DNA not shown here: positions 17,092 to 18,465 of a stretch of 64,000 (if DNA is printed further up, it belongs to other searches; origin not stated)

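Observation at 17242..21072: Tandem array of four paralogous anchored cytochromes: NapC/NirT-like head plus repeated di-haem cassettes, one with a complete NapC domain fused to eight extra haems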

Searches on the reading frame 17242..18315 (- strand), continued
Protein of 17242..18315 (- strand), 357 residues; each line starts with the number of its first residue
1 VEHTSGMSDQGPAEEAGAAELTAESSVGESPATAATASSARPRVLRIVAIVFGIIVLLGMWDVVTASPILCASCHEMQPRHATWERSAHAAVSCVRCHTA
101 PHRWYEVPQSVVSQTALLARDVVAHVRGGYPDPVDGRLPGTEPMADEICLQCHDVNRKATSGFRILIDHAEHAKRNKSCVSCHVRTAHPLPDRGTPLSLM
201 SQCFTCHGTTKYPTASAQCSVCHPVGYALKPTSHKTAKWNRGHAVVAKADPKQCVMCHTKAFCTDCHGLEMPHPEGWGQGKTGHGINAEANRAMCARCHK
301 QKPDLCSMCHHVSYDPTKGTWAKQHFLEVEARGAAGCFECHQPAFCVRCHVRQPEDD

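Call 10: search_solved_structures(query=window:17242-18315:-, max_evalue=1, show_alignments=3)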
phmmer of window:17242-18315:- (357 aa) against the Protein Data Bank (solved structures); distinct sequences matched with E-value up to 1: 9.
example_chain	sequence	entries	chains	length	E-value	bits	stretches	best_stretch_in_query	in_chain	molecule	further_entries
2j7a_C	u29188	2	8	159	5e-06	29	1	58-158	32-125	CYTOCHROME C QUINOL DEHYDROGENASE NRFH | NAPC/NIRT CYTOCHROME C FAMILY PROTEIN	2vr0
1kx2_A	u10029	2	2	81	0.022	17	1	217-266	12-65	mono-heme c-type cytochrome ScyA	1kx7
3bxu_A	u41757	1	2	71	0.079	15.2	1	164-223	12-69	Cytochrome c3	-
4bb9_A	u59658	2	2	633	0.12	14.6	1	179-233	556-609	GLUCOKINASE REGULATORY PROTEIN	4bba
4mqu_A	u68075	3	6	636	0.13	14.5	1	179-233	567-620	Glucokinase regulatory protein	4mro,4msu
4ly9_A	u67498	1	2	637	0.13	14.5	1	179-233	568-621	Glucokinase regulatory protein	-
4ohk_A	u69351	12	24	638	0.13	14.5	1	179-233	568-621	Glucokinase regulatory protein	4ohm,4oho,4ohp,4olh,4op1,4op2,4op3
6ima_A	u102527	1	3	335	0.73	12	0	294-324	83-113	Nucleic acid dioxygenase ALKBH1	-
6imc_A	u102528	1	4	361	0.81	11.9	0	294-324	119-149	Nucleic acid dioxygenase ALKBH1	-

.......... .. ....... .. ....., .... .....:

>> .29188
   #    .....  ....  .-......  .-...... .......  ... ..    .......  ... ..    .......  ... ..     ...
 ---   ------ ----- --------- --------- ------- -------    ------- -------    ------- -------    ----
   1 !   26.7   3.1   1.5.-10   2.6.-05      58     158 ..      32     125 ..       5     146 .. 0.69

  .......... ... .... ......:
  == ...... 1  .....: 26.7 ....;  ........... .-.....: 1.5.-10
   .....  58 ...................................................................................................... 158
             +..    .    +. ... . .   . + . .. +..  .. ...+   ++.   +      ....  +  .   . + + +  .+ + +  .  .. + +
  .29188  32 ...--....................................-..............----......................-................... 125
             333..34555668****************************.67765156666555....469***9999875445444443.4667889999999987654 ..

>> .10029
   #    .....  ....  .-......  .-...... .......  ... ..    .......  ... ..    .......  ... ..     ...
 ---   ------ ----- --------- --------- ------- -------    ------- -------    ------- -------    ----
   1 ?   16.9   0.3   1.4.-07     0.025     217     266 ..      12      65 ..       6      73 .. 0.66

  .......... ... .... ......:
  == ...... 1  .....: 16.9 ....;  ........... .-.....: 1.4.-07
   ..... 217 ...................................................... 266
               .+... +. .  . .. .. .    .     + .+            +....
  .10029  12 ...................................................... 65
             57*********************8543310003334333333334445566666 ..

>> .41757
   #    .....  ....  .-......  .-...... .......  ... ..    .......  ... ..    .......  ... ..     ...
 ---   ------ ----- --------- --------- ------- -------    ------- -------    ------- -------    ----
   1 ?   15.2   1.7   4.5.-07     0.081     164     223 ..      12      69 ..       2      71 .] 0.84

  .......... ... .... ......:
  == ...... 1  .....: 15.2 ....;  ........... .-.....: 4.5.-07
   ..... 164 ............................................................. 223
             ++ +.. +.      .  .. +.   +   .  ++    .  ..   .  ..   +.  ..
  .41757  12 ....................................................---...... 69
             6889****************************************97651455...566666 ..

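Call 22: list_cluster_members(proteins=[window:17242-18315:-, window:18317-19189:-, window:19189-20058:-, window:20059-21072:-, window:21080-22414:-, window:23364-24116:-])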
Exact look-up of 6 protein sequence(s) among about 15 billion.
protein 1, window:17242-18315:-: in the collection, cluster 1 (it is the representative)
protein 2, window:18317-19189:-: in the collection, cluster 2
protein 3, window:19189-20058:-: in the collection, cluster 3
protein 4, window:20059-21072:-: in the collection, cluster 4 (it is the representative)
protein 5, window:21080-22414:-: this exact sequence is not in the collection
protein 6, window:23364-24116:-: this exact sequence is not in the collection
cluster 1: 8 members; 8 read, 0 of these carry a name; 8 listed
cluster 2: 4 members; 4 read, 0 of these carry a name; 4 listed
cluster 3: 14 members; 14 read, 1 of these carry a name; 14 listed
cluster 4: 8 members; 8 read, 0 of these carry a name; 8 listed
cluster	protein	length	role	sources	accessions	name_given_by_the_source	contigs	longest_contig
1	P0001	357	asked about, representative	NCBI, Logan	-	-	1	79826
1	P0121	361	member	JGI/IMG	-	-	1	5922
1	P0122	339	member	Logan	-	-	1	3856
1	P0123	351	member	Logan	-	-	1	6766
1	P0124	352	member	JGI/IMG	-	-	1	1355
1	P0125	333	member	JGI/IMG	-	-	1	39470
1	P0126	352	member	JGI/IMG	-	-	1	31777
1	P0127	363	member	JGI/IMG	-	-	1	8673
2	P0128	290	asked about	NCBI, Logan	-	-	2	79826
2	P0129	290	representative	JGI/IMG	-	-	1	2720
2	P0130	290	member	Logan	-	-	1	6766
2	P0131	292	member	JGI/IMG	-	-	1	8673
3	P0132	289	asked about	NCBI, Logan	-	-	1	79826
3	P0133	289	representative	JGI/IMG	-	-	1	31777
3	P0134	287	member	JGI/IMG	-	hypothetical protein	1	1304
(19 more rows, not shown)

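Call 23: predict_structure(alignment_id=A2)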
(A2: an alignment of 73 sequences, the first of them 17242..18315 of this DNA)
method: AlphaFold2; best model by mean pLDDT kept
length: 357 residues; sequences in the alignment: 73
mean_pLDDT: 71.0   pTM: 0.55
mean pLDDT of the five models: 71.0, 64.2, 63.4, 59.6, 58.9
residues with pLDDT >= 90: 44; 70-90: 140; 50-70: 137; < 50: 36
segments of 3 or more residues with pLDDT < 50: 10-13, 16-24, 159-164, 301-309
pLDDT, mean of each block of 10 residues (from residue 1): 50 46 50 64 95 94 88 77 79 89 91 92 89 81 83 66 56 71 69 56 75 78 67 63 62 66 59 61 61 58 46 70 80 77 77 63
secondary structure, 60 per line:
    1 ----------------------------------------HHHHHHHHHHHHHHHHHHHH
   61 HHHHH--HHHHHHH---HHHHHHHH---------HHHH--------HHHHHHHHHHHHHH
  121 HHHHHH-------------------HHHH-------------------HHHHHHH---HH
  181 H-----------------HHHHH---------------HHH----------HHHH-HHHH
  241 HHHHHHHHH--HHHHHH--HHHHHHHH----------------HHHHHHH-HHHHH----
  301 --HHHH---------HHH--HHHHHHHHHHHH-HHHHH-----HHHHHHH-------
elements in order: H41-65 H68-74 H78-85 H95-98 H107-126 H146-149 H169-175 H199-203 H232-235 H237-249 H252-257 H260-267 H284-290 H292-296 H303-306 H321-332 H334-338 H344-350

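Call 25: fold_search(model_id=the predicted structure, library=pdb)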
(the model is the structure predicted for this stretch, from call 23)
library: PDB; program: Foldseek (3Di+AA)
matches with E <= 10: 0; with E <= 0.001: 0
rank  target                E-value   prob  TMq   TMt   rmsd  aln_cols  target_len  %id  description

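Call 28: search_protein_families(library=pfam, proteins=[L015:3146-5098:+, L015:5516-8029:-, L015:8520-9917:+, L015:9944-11101:+, L015:11225-11941:+, L015:11958-12926:+, L015:13067-14287:+, L015:14477-15508:+, L015:15729-17501:+], max_evalue=0.001)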
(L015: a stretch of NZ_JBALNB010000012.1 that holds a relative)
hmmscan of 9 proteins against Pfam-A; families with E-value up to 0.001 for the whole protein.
L015:3146-5098:+ (650 aa): 6 families
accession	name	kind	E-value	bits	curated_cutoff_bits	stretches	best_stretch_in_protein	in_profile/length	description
PF02810.21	SEC-C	-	2.5e-10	40.4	20.4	1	8-25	1-18/19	SEC-C motif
PF04184.18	ST7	-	1.9e-07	30.4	24.3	0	585-645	358-417/533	ST7 protein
PF14559.12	TPR_19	-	2.7e-06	28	25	1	515-571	6-62/68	Tetratricopeptide repeat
PF13432.12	TPR_16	-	6e-05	23.9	32.7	0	512-563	9-59/65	Tetratricopeptide repeat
PF13414.12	TPR_11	-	0.00015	21.8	26.8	0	508-533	2-27/42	TPR repeat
PF13428.12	TPR_14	-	0.00019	22.2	23.5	0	502-534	3-35/44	Tetratricopeptide repeat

L015:5516-8029:- (837 aa): 7 families
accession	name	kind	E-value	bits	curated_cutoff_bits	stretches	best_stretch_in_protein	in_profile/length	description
PF07517.20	SecA_DEAD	-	7.9e-129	429.5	24.6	1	7-382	3-290/290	SecA DEAD-like domain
PF21090.3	P-loop_SecA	-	1.4e-80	270.2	27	2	397-497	1-101/205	SecA P-loop domain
PF07516.18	SecA_SW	-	6.6e-70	235.7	26.7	1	568-778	1-199/200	SecA Wing and Scaffold domain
PF01043.26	SecA_PP_bind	-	4e-43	146.9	23.5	1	231-338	3-110/110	SecA preprotein cross-linking domain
PF02810.21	SEC-C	-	4.8e-09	36.4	20.4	1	817-834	1-18/19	SEC-C motif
PF00270.35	DEAD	-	1e-07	32.2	26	1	97-215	18-132/167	DEAD/DEAH box helicase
PF00271.37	Helicase_C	-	6.9e-05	23.5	23.5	1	415-530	3-110/110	Helicase conserved C-terminal domain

L015:8520-9917:+ (465 aa): 7 families
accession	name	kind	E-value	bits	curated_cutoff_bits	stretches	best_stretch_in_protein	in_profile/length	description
PF03264.19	Cytochrom_NNT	-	4.9e-26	92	24.1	1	51-190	11-171/174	NapC/NirT cytochrome c family, N-terminal region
PF14522.11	Cytochrome_C7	-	1.3e-13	50.9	24.8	0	167-236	3-54/67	Cytochrome c7 and related cytochrome c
PF22113.1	Mtrc-MtrF_II-IV_dom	-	3.3e-13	50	30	2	306-462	8-170/176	Outer membrane cytochrome MtrC/MtrF-like, domains II/IV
PF14537.11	Cytochrom_c3_2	-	3e-09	37.6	25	0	139-185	19-66/79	Cytochrome c3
PF02085.21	Cytochrom_CIII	-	3.9e-07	30.8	22.9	0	161-236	17-88/101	Class III cytochrome C family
PF22678.1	Cytochrom_c_NrfB-like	-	0.00013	22.8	27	0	393-457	1-67/89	Cytochrome c-type protein NrfB-like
PF13435.11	Cytochrome_C554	-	0.00036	21.8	20.8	0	102-183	2-83/84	Cytochrome c554 and c-prime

L015:9944-11101:+ (385 aa): 5 families
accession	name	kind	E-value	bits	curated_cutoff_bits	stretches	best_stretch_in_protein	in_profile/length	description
PF03264.19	Cytochrom_NNT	-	2.7e-17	63.5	24.1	1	17-159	7-170/174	NapC/NirT cytochrome c family, N-terminal region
PF14522.11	Cytochrome_C7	-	9.6e-13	48.2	24.8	2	137-215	3-67/67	Cytochrome c7 and related cytochrome c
PF22113.1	Mtrc-MtrF_II-IV_dom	-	2.1e-12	47.3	30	1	195-329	29-168/176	Outer membrane cytochrome MtrC/MtrF-like, domains II/IV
PF02085.21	Cytochrom_CIII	-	3.1e-09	37.5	22.9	1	132-205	18-86/101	Class III cytochrome C family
PF14537.11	Cytochrom_c3_2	-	9.9e-09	36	25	0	112-155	23-66/79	Cytochrome c3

L015:11225-11941:+ (238 aa): 20 families
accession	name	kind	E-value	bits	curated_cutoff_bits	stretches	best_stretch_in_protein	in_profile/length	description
PF00515.34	TPR_1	-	3.7e-21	74.4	27.8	2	122-154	2-34/34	Tetratricopeptide repeat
PF07719.23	TPR_2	-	9e-21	72.7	27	1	193-220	5-32/34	Tetratricopeptide repeat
PF13432.12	TPR_16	-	1.9e-20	73.4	32.7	2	100-153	10-63/65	Tetratricopeptide repeat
PF13181.12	TPR_8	-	9e-20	69.6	25.7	1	122-153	2-33/34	Tetratricopeptide repeat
PF13414.12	TPR_11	-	1.2e-18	66.9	26.8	1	94-131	1-38/42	TPR repeat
PF13431.12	TPR_17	-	1e-17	63.3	24.4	1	111-141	3-33/34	Tetratricopeptide repeat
PF13424.12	TPR_12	-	2.6e-14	53.6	30.1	1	122-181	4-71/77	Tetratricopeptide repeat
PF14559.12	TPR_19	-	6.9e-12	46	25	0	74-127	12-64/68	Tetratricopeptide repeat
PF13428.12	TPR_14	-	1.7e-10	40.9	23.5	0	92-128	6-42/44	Tetratricopeptide repeat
PF13176.12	TPR_7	-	1.9e-10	40.4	27.9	0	194-220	4-32/36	Tetratricopeptide repeat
PF12895.13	ANAPC3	-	6.4e-09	36.4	27.2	1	73-142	9-77/82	Anaphase-promoting complex, cyclosome, subunit 3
PF13174.12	TPR_6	-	1.9e-08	34.9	26.3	0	92-115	5-28/33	Tetratricopeptide repeat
PF13374.12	TPR_10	-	2.5e-06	27.8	27.5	0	195-216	8-29/42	Tetratricopeptide repeat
PF14561.12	TPR_20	-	6.4e-06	26.8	25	0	79-117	14-52/90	Tetratricopeptide repeat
PF13371.12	TPR_9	-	7.1e-06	26.4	35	0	130-181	4-55/73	Tetratricopeptide repeat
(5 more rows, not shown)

L015:11958-12926:+ (322 aa): 10 families
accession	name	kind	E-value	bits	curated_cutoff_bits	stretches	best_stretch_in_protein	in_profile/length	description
PF01436.27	NHL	-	1e-26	92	20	1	201-225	4-28/28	NHL repeat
PF17170.10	DUF5128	-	7e-22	78.5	22.9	3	140-211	31-102/321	6-bladed beta-propeller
PF08450.18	SGL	-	3.4e-12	46.9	26.3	1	198-283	133-219/246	SMP-30/Gluconolactonase/LRE-like region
PF01731.26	Arylesterase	-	7.5e-09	36.1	21.3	0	247-276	53-83/86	Arylesterase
PF25021.1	TEN_NHL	-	5.2e-08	32.7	27.1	0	244-278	138-170/357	Teneurin NHL domain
PF06739.17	SBBP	-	2.5e-05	24.6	20.5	0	249-265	14-30/38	Beta-propeller repeat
PF22701.2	Mala_s_1-like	-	3e-05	24.3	27.5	1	117-296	7-178/195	Mal s 1 allergenic protein-like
PF13449.12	Phytase-like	-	7.2e-05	23.3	27.6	0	249-284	69-104/284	Esterase-like activity of phytase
PF24684.1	Vgb_lyase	-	0.00012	21.4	50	1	109-235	13-133/290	Virginiamycin B lyase family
PF18975.6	DUF5711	-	0.00062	19.5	26.3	0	215-283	61-131/344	Family of unknown function (DUF5711)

L015:13067-14287:+ (406 aa): 6 families
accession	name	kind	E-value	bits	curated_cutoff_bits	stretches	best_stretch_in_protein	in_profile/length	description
PF09699.15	Paired_CXXCH_1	-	4e-20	71.7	20.6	2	96-134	4-38/41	Doubled CXXCH motif (Paired_CXXCH_1)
PF14537.11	Cytochrom_c3_2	-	4.6e-08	33.8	25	0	249-301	20-70/79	Cytochrome c3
PF14522.11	Cytochrome_C7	-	1.4e-07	31.7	24.8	0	89-191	4-67/67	Cytochrome c7 and related cytochrome c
PF22113.1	Mtrc-MtrF_II-IV_dom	-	1e-06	28.9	30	0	100-298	6-166/176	Outer membrane cytochrome MtrC/MtrF-like, domains II/IV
PF22678.1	Cytochrom_c_NrfB-like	-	2.4e-05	25.1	27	0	247-301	25-71/89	Cytochrome c-type protein NrfB-like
PF03264.19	Cytochrom_NNT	-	0.00098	19.3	24.1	0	245-362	26-135/174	NapC/NirT cytochrome c family, N-terminal region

L015:14477-15508:+ (343 aa): 6 families
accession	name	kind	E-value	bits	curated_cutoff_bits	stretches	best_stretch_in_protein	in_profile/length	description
PF09699.15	Paired_CXXCH_1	-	7.7e-20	70.8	20.6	2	61-99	4-38/41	Doubled CXXCH motif (Paired_CXXCH_1)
PF14537.11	Cytochrom_c3_2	-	5.8e-09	36.7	25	1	218-269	21-70/79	Cytochrome c3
PF14522.11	Cytochrome_C7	-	1.2e-07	31.9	24.8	0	54-153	4-67/67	Cytochrome c7 and related cytochrome c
PF03264.19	Cytochrom_NNT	-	1.2e-05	25.6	24.1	0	223-325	36-136/174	NapC/NirT cytochrome c family, N-terminal region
PF22113.1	Mtrc-MtrF_II-IV_dom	-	1.8e-05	24.8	30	1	65-266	6-166/176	Outer membrane cytochrome MtrC/MtrF-like, domains II/IV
PF13442.11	Cytochrome_CBB3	-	0.00047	20.9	27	0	217-234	5-20/68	Cytochrome C oxidase, cbb3-type, subunit III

L015:15729-17501:+ (590 aa): 5 families
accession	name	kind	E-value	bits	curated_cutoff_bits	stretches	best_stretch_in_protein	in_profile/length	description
PF09699.15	Paired_CXXCH_1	-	3.7e-13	49.4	20.6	0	475-529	8-39/41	Doubled CXXCH motif (Paired_CXXCH_1)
PF22113.1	Mtrc-MtrF_II-IV_dom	-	3.6e-11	43.3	30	2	309-487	20-170/176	Outer membrane cytochrome MtrC/MtrF-like, domains II/IV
PF14522.11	Cytochrome_C7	-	9.1e-11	41.9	24.8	0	472-564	12-66/67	Cytochrome c7 and related cytochrome c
PF14537.11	Cytochrom_c3_2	-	9.9e-11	42.4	25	0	511-570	18-70/79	Cytochrome c3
PF13205.12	Big_5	-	0.00012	23.1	23.6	1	199-300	9-105/105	Bacterial Ig-like domain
